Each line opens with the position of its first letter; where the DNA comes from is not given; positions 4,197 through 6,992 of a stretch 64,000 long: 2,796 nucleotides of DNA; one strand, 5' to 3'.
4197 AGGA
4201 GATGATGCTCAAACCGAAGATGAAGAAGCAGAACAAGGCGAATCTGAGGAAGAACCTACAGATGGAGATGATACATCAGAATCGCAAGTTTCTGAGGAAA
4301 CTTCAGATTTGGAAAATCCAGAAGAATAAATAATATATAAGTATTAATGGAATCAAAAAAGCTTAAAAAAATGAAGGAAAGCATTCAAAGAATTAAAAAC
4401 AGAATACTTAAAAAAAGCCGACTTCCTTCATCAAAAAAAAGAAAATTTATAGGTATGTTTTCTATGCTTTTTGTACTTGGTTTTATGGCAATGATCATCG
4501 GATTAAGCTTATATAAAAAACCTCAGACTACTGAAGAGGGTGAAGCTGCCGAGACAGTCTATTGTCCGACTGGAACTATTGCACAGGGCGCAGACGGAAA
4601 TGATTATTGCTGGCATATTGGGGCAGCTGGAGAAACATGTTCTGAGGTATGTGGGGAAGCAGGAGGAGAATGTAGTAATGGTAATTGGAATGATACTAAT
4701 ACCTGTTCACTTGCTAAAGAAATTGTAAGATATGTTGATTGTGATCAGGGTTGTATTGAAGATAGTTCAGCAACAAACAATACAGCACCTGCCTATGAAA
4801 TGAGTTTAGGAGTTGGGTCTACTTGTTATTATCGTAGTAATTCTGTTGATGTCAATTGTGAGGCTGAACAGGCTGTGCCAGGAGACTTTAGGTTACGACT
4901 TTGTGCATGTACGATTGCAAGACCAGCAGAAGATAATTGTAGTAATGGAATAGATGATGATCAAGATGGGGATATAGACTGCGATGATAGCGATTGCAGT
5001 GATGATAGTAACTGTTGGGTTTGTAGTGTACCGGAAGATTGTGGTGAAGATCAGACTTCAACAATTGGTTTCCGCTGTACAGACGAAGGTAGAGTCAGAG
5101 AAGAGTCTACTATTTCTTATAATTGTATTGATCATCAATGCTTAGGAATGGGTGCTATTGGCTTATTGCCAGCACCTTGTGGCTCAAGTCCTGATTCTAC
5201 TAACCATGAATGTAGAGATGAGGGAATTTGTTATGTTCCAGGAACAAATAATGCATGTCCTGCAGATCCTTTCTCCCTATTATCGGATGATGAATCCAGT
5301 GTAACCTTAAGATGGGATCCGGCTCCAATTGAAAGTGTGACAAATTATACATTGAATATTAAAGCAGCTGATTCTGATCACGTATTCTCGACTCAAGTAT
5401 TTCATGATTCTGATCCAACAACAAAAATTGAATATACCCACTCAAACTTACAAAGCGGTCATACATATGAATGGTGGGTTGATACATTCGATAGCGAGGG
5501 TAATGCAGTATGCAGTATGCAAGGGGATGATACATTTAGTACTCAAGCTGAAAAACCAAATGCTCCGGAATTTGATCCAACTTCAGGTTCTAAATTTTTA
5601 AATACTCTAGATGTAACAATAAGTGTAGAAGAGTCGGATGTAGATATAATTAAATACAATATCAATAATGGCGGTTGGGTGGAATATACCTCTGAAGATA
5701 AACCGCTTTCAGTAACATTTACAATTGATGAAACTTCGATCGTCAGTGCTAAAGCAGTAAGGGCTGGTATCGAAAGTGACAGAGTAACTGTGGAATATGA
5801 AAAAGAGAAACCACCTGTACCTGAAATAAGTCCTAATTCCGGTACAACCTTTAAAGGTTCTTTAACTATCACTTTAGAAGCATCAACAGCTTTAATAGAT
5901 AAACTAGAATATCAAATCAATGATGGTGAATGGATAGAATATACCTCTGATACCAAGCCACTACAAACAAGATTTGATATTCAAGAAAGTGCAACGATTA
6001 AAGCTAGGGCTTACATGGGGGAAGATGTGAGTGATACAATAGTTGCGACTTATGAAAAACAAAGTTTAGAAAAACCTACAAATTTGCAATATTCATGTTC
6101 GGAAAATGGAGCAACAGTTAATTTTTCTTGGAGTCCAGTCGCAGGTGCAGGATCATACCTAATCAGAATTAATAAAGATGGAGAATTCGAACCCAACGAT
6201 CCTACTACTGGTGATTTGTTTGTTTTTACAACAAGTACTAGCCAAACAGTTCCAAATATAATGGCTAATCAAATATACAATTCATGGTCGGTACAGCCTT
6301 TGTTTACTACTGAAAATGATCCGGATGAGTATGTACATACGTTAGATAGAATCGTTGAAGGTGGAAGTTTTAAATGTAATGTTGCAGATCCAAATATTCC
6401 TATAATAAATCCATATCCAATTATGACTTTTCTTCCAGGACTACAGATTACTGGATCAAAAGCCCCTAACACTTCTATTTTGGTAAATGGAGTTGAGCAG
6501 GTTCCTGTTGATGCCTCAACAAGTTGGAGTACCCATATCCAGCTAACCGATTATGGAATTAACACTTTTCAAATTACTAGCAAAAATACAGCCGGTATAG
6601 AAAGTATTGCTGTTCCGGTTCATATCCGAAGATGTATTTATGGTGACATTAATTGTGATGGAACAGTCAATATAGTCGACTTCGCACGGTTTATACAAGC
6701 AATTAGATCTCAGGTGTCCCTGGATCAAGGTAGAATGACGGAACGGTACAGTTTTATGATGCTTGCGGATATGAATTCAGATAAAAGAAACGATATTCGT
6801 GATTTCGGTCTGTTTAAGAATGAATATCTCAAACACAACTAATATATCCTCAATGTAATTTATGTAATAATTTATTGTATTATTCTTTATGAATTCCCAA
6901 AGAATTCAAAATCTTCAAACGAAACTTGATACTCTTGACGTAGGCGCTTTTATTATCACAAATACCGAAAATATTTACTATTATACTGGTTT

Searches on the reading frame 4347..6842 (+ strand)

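Call 27: search_protein_families(library=pfam, proteins=[window:4347-6842:+], max_evalue=0.00001)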
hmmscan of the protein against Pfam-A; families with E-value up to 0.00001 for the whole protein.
window:4347-6842:+ (831 aa): 2 families
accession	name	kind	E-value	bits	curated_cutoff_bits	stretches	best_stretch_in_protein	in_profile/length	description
PF00041.27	fn3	-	2.2e-08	34.6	25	0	315-386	12-74/84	Fibronectin type III domain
PF00404.24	Dockerin_1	-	7e-07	29.8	22.9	1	765-825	1-54/57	Dockerin type I domain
